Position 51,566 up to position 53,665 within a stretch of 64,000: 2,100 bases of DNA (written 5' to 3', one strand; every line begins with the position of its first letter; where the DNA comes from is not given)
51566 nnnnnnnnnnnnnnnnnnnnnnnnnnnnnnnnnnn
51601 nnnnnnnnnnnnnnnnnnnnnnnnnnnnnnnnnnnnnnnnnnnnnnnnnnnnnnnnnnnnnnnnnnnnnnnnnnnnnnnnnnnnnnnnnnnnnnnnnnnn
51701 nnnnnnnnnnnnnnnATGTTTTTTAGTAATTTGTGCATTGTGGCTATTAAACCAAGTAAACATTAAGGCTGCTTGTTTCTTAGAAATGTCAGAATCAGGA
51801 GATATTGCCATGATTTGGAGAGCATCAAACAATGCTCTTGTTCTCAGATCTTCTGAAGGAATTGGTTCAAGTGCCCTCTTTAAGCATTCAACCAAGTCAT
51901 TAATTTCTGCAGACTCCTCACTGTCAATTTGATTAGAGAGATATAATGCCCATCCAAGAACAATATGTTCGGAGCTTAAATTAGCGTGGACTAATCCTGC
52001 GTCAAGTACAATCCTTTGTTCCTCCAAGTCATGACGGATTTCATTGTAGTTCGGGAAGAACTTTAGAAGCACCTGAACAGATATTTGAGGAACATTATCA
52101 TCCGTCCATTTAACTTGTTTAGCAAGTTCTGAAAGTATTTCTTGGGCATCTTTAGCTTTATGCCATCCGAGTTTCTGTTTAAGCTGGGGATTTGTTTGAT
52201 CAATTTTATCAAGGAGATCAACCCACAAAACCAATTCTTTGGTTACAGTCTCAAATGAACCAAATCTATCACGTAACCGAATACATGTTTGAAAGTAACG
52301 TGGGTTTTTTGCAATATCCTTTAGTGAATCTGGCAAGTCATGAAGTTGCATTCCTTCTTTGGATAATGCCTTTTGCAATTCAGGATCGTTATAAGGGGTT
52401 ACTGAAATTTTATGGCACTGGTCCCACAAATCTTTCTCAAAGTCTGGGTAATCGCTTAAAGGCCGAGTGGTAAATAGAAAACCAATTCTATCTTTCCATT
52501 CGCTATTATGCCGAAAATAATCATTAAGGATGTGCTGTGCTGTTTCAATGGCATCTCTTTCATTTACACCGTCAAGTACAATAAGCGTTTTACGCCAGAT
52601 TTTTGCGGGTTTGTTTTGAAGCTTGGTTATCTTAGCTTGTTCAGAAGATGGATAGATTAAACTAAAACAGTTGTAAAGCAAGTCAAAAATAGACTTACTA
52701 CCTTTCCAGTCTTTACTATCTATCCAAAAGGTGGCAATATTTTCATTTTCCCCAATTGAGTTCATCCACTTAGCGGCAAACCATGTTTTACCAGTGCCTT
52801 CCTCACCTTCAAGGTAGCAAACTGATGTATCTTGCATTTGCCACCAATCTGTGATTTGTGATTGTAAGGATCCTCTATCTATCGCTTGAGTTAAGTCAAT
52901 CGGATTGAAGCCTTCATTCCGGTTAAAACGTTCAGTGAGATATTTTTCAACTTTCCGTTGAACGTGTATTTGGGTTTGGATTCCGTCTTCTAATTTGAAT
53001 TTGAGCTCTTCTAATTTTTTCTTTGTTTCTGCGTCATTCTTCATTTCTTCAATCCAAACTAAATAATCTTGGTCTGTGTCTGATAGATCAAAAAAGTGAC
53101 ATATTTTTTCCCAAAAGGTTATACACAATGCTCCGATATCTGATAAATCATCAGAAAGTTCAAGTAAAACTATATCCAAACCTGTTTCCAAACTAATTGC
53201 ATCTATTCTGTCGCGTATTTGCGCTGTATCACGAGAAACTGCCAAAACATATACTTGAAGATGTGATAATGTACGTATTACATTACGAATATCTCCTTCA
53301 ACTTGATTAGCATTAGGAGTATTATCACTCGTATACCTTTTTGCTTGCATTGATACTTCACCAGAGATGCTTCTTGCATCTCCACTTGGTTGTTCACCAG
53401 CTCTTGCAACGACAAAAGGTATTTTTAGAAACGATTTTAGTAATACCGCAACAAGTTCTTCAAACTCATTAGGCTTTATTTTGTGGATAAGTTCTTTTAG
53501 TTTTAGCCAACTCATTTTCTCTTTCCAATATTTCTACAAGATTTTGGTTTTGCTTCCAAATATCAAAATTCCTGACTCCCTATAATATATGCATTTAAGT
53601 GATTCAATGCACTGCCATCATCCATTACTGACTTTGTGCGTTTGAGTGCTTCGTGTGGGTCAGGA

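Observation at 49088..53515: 1475-aa Avs-like STAND NTPase with Mrr-type nuclease N-terminus, next to tRNA-Pro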

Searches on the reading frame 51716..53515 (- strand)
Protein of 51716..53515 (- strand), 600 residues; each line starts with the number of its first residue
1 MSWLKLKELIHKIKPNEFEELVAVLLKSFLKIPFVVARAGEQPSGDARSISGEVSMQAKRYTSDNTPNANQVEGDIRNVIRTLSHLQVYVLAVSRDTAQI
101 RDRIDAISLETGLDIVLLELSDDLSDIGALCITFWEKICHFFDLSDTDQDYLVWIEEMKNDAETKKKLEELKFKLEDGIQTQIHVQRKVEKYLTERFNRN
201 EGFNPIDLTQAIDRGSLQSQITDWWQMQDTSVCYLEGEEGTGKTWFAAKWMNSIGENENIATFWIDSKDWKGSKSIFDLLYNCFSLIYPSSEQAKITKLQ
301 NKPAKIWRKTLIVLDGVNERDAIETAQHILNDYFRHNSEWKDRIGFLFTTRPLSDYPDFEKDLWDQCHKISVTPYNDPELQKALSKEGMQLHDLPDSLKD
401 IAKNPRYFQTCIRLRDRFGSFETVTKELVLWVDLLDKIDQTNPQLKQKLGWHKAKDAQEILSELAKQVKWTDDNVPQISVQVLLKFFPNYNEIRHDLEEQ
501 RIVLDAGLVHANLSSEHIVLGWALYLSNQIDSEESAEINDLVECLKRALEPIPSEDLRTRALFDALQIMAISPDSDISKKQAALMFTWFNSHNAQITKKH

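Call 44: predict_structure(alignment_id=A3)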
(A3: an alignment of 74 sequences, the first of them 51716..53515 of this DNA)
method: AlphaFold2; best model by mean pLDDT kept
length: 600 residues; sequences in the alignment: 74
mean_pLDDT: 80.7   pTM: 0.79
mean pLDDT of the five models: 80.7, 80.4, 79.1, 78.9, 77.4
residues with pLDDT >= 90: 155; 70-90: 337; 50-70: 86; < 50: 22
segments of 3 or more residues with pLDDT < 50: 39-44, 472-475, 553-555, 593-597
pLDDT, mean of each block of 10 residues (from residue 1): 83 82 89 66 57 76 67 80 80 76 83 86 89 94 85 91 93 81 86 80 68 91 84 88 90 80 90 92 92 84 86 81 88 88 91 75 91 93 94 91 89 90 88 85 80 84 75 52 74 84 68 84 82 64 67 60 74 63 69 50
secondary structure, 60 per line:
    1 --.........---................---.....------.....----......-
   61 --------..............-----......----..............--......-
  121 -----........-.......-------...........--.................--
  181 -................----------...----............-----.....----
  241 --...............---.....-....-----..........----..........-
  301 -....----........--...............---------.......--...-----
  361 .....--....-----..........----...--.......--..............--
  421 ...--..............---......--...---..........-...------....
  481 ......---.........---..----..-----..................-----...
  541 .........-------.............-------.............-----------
elements in order: H3-11 H15-30 E34-38 E45-49 E54-59 H69-82 E88-93 H98-111 E114-119 H126-133 H135-141 H149-159 H162-178 H182-197 H215-226 E232-236 H243-257 E261-265 H267-270 H276-285 H290-299 H302-305 E310-317 H320-334 E344-350 H361-365 E368-371 H377-386 H396-402 H405-418 H426-439 H443-448 H457-466 H477-486 H490-498 H515-532 H538-549 H557-569 H577-589

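Call 47: fold_search(model_id=the predicted structure, library=pdb)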
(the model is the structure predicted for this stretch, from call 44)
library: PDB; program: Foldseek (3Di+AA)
matches with E <= 10: 981; with E <= 0.001: 157
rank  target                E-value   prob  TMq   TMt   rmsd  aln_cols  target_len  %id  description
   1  8dgf_B                1.2e-10  1.00  0.30  0.14  21.0       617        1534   16  Avs4 bound to phage PhiV-1 portal (released 2022-08-03)
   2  8dgf_A                2.4e-10  1.00  0.30  0.14  19.9       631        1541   16  Avs4 bound to phage PhiV-1 portal (released 2022-08-03)
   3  8xku_C                5.2e-06  1.00  0.22  0.15  30.7       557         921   11  Cryo-EM structure of the Ycf2-FtsHi motor complex from Arabidopsis in ATP-bound state (released 2024-09-11)
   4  2a5y_C                5.4e-06  1.00  0.23  0.34  14.8       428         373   15  Structure of a CED-4/CED-9 complex (released 2005-10-11)
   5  4m9s_A                7.6e-06  1.00  0.28  0.31  13.4       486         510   14  crystal structure of CED-4 bound CED-3 fragment (released 2013-10-23)
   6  9lq2_B                7.9e-06  1.00  0.30  0.27  15.3       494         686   14  Structure of human dimeric NLRP7-TCL1A complex (released 2025-12-10)
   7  9jap_A                9.1e-06  1.00  0.24  0.18  23.4       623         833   12  Helical structure of EfAvs5(SIR2-STAND) (released 2025-03-19)
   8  8s0e_G                1.1e-05  1.00  0.27  0.45  12.1       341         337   13  H. sapiens OCCM bound to double stranded DNA (released 2024-10-02)
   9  7tib_C                1.1e-05  1.00  0.24  0.39  12.9       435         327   13  Structure of the yeast clamp loader (Replication Factor C RFC) bound to the open sliding clamp (Proliferating Cell Nuc (released 2022-02-16)
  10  8vwa                  1.1e-05  1.00  0.19  0.27  17.5       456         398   13  CryoEM Structure of a FtsH Helical Assembly in the Presence of ATP (released 2025-01-15)
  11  7jgr_A                1.1e-05  1.00  0.28  0.39  13.4       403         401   11  Structure of Drosophila ORC bound to DNA (84 bp) and Cdc6 (released 2020-09-09)
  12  6mdp_A                1.4e-05  1.00  0.25  0.28  17.0       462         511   13  The D1 and D2 domain rings of NSF engaging the SNAP-25 N-terminus within the 20S supercomplex (focused refinement on D (released 2018-09-19)
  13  8vwb                  1.6e-05  1.00  0.21  0.30  19.0       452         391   13  CryoEM Structure of a FtsH Helical Assembly in the Aged State (released 2025-01-15)
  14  5uj7_D                1.9e-05  1.00  0.24  0.34  15.6       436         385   12  Structure of the active form of human Origin Recognition Complex ATPase motor module, complex subunitS 1, 4, 5 (released 2017-02-08)
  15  9nud_A                2.0e-05  1.00  0.24  0.28  17.1       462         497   11  Y20S after Mg2+ (Sec18) - Class 2 (released 2025-10-01)
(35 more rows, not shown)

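Call 49: search_protein_representatives(protein=window:51716-53515:-)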
Query: 600 residues. Proteins with E-value up to 0.001 (for the whole library): 641; up to 1e-10: 372; up to 1e-30: 94. The best 150 are listed.
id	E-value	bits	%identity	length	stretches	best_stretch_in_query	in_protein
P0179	1.9e-210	716.9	56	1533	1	2-597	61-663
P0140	3.1e-205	699.6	62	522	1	93-599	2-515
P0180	1.4e-177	608.3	52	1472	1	3-597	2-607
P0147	6.4e-176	602.8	64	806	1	158-599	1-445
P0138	4.6e-172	590.1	59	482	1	1-460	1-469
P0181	3.9e-147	507.8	45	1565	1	1-599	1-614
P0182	5.0e-144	497.5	48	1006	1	1-598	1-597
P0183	3.3e-138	478.3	43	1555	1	1-598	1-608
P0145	1.3e-136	473.1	67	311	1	176-474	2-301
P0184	1.8e-133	462.6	41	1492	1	1-599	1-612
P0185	3.3e-133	461.8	43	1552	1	1-596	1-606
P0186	4.7e-125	434.9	39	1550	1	1-597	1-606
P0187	3.3e-122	425.4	38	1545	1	16-597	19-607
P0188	8.1e-121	420.9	40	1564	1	9-598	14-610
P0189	2.1e-111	389.8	38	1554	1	1-598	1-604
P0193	8.2e-102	358.1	36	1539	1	2-595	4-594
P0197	9.1e-98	344.8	34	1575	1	3-599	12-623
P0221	2.1e-82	294.0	31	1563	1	1-600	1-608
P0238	5.8e-55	203.4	29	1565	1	17-594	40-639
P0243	8.4e-49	183.1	28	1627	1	3-596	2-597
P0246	1.5e-43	165.7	30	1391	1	217-597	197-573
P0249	6.2e-41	157.1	30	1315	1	225-596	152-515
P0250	4.7e-40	154.2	31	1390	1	191-595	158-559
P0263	2.1e-30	122.3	25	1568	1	12-593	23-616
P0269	1.3e-28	116.4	25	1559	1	16-597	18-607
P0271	4.6e-28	114.6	27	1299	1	230-598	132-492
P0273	5.7e-27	111.0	27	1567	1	14-596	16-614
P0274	3.5e-26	108.4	29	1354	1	183-597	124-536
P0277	1.6e-25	106.2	25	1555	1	14-594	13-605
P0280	4.0e-25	104.9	28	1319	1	202-598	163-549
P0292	7.4e-24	100.7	24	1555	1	13-593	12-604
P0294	9.4e-24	100.3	28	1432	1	200-594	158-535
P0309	3.8e-22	95.0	23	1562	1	14-593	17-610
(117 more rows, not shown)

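Call 50: search_protein_families(library=padloc, proteins=[P0181, P0186, P0197, P0221, P0238, P0243], max_evalue=0.01)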
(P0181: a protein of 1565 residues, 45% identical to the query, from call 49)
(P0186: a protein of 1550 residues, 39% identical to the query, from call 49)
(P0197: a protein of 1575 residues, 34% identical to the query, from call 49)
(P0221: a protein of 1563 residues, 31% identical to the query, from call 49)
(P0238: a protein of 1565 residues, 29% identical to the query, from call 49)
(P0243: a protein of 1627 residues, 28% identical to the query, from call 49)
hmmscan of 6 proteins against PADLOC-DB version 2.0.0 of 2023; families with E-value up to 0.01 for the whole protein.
P0181 (1565 aa): 0 families

P0186 (1550 aa): 1 family
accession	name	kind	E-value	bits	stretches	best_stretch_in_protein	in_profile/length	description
PDLC03641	MTase_III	-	0.0086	12.7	0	428-520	463-554/657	Type III methyltransferase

P0197 (1575 aa): 0 families

P0221 (1563 aa): 1 family
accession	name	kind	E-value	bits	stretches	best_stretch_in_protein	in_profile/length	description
PDLC02164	Avs2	-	0.0005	15.9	1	92-273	207-380/1504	-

P0238 (1565 aa): 2 families
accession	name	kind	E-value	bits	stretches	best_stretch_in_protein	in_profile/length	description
PDLC02165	Avs2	-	0.0019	14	1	259-353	210-298/1375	-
PDLC02163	Avs2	-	0.0098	11.5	0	259-352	411-498/1576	-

P0243 (1627 aa): 0 families

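Call 52: search_protein_families(library=padloc, proteins=[P0263, P0269, P0273, P0277, P0292, P0309], max_evalue=0.01)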
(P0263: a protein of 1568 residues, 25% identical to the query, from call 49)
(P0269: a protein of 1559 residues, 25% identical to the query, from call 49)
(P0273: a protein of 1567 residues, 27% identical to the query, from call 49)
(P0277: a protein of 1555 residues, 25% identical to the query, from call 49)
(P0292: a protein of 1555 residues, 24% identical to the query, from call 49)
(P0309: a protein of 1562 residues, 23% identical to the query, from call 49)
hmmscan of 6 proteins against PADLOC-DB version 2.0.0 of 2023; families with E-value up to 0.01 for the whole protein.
P0263 (1568 aa): 0 families

P0269 (1559 aa): 0 families

P0273 (1567 aa): 0 families

P0277 (1555 aa): 0 families

P0292 (1555 aa): 0 families

P0309 (1562 aa): 0 families

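Call 72: list_cluster_members(proteins=[P0181, P0184, P0186, P0193, P0197, P0221, P0238, P0243, P0263, P0292])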
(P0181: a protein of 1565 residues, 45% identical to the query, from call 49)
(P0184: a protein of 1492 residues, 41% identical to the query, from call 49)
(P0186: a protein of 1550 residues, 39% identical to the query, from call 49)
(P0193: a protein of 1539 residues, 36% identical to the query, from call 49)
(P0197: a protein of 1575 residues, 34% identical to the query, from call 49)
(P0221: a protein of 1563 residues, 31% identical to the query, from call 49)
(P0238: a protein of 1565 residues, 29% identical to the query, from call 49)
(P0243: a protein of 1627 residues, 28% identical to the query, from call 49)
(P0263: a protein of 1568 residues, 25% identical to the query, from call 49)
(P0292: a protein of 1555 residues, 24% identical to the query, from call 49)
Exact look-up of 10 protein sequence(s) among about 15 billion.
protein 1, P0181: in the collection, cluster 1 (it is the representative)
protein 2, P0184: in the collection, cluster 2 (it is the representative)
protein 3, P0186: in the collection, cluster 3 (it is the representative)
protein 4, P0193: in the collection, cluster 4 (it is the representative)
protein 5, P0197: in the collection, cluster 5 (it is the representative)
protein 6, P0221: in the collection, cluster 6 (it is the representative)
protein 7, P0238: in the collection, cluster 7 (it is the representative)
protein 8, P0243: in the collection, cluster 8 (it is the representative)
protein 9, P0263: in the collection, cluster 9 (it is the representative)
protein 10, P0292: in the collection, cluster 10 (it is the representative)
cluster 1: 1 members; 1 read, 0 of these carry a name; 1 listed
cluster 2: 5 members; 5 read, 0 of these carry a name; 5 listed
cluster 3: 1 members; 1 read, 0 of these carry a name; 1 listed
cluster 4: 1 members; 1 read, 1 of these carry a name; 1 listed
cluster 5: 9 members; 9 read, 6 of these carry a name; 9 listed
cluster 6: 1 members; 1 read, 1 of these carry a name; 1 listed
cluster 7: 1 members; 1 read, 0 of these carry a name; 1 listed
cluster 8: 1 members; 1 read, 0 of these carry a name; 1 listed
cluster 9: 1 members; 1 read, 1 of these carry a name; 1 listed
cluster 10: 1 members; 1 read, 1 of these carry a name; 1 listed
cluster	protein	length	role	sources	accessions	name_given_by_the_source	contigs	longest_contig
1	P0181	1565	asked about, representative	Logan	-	-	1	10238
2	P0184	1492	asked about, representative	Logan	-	-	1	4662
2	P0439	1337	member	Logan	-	-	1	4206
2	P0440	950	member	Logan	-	-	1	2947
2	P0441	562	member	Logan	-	-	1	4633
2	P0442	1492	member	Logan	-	-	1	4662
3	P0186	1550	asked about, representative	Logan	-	-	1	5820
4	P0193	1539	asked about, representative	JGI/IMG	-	hypothetical protein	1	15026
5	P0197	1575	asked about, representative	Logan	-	-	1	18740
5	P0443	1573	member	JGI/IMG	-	hypothetical protein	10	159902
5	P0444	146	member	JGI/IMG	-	hypothetical protein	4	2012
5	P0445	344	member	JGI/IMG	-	hypothetical protein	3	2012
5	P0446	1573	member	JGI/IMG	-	hypothetical protein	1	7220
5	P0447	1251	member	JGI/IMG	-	hypothetical protein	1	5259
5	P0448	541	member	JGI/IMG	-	hypothetical protein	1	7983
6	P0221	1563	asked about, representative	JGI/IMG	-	hypothetical protein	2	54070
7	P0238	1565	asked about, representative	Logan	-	-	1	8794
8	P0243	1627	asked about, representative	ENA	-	-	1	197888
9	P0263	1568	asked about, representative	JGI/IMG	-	hypothetical protein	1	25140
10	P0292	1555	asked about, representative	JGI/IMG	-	hypothetical protein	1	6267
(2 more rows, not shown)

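Call 73: find_encoding_contigs(protein=P0243, flank=10000, max_places=1)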
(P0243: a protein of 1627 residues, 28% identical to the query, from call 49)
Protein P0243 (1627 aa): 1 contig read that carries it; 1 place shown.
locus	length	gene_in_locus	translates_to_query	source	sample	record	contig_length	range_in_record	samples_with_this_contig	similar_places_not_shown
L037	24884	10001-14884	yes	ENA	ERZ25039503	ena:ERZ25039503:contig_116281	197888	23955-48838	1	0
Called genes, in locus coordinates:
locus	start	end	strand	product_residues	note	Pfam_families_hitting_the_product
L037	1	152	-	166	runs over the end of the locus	-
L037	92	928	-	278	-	PF02092:tRNA_synt_2f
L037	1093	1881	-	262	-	PF02092:tRNA_synt_2f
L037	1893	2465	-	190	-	PF02091:tRNA-synt_2e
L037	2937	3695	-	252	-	PF11967:RecO_N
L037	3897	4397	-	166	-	-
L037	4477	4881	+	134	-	PF17263:DUF5329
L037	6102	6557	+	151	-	-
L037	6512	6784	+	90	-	-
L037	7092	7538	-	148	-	-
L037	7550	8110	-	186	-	-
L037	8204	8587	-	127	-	PF00436:SSB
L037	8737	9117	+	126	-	-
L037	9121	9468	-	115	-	-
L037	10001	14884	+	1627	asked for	PF05729:NACHT (faint)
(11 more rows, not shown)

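Call 74: find_encoding_contigs(protein=P0221, flank=10000, max_places=1)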
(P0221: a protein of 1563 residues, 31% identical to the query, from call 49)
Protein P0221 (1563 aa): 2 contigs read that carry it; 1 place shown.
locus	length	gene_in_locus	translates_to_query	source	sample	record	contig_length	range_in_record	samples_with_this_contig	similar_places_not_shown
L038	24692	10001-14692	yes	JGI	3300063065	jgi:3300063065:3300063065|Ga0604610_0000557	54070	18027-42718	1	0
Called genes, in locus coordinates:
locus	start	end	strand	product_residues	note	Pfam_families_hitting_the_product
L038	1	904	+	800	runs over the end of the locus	PF04542:Sigma70_r2, PF04545:Sigma70_r4, PF08281:Sigma70_r4_2, PF13385:Laminin_G_3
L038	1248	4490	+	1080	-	-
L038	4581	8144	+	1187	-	-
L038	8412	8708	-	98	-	-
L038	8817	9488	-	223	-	-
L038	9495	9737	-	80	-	-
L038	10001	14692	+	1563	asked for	-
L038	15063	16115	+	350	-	PF01935:DUF87 (weak), PF10412:TrwB_AAD_bind (weak)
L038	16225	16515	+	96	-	PF03647:Tmemb_14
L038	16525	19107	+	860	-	PF00270:DEAD, PF00271:Helicase_C, PF04408:WHD_HA2, PF08482:HrpB_C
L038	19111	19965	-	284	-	PF09359:VTC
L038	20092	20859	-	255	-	PF07963:N_methyl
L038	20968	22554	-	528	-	PF08757:CotH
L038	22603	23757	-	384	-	PF09992:NAGPA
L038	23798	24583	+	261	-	PF00117:GATase, PF07722:Peptidase_C26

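Call 77: search_dna_similar(query=window:51716-53515:-, collection=plasmids, mode=protein, max_evalue=0.001, max_rows=20)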
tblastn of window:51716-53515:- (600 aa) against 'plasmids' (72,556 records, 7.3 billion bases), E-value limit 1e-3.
Records with a match: 4; places in all: 4; records where one place covers at least 80% of the query: 1.
Best place of each record, by identity: <60% 4.
By first word of the organism name: Candidatus 3; Azospirillum 1.
By predicted mobility (MOB-suite, as given by PLSDB): non-mobilizable 4.
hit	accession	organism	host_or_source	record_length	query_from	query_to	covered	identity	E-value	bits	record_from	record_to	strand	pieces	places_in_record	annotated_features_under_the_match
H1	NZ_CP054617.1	Azospirillum oryzae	cell culture,soil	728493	32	600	95%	20.3%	4e-6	58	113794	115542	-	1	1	hypothetical protein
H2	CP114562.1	Candidatus Manganitrophus sp.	activated carbon metagenome,metagenomic ...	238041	26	467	74%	21.3%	2e-6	59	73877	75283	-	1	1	hypothetical protein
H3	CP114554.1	Candidatus Manganitrophus sp.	activated carbon metagenome,metagenomic ...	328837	26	467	74%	21.3%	2e-6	59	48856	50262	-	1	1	hypothetical protein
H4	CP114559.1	Candidatus Manganitrophus sp.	activated carbon metagenome,metagenomic ...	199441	229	467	40%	24.1%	3e-4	52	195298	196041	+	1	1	hypothetical protein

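Call 78: search_dna_similar(query=window:51716-53515:-, collection=phages, mode=protein, max_evalue=0.001, max_rows=10)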
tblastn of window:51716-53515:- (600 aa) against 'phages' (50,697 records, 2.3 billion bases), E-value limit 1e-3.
No match.

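Call 79: get_annotated_region(hit=H1, flank=9000)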
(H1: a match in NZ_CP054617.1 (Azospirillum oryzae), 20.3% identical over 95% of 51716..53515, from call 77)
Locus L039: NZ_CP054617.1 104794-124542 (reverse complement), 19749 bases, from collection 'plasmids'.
description: Azospirillum oryzae strain KACC 14407 plasmid unnamed3, complete sequence
organism: Azospirillum oryzae (NCBI taxid 286727)
taxonomy: Bacteria; Pseudomonadota; Alphaproteobacteria; Rhodospirillales; Azospirillaceae; Azospirillum; Azospirillum oryzae
host: -; source: cell culture,soil; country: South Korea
typing (MOB-suite, as given by PLSDB): non-mobilizable
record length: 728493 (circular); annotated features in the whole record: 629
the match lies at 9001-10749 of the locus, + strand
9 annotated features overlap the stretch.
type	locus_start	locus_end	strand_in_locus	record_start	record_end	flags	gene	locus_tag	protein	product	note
CDS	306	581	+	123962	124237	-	-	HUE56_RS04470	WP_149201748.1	hypothetical protein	-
CDS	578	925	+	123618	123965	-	tnpB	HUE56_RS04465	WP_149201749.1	IS66 family insertion sequence element accessory protein TnpB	-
CDS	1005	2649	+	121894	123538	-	-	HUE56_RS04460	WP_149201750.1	IS66 family transposase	-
CDS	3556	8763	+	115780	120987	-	-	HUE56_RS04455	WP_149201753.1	hypothetical protein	-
CDS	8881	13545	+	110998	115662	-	-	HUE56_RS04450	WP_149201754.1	hypothetical protein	-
CDS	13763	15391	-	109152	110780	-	-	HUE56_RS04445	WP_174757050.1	IS66 family transposase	-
CDS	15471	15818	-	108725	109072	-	tnpB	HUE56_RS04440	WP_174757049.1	IS66 family insertion sequence element accessory protein TnpB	-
CDS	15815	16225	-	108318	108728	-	-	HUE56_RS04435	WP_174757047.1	transposase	GO:0006313 - DNA transposition [Evidence IEA]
CDS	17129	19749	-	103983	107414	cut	-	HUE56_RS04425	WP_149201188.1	alpha/beta fold hydrolase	-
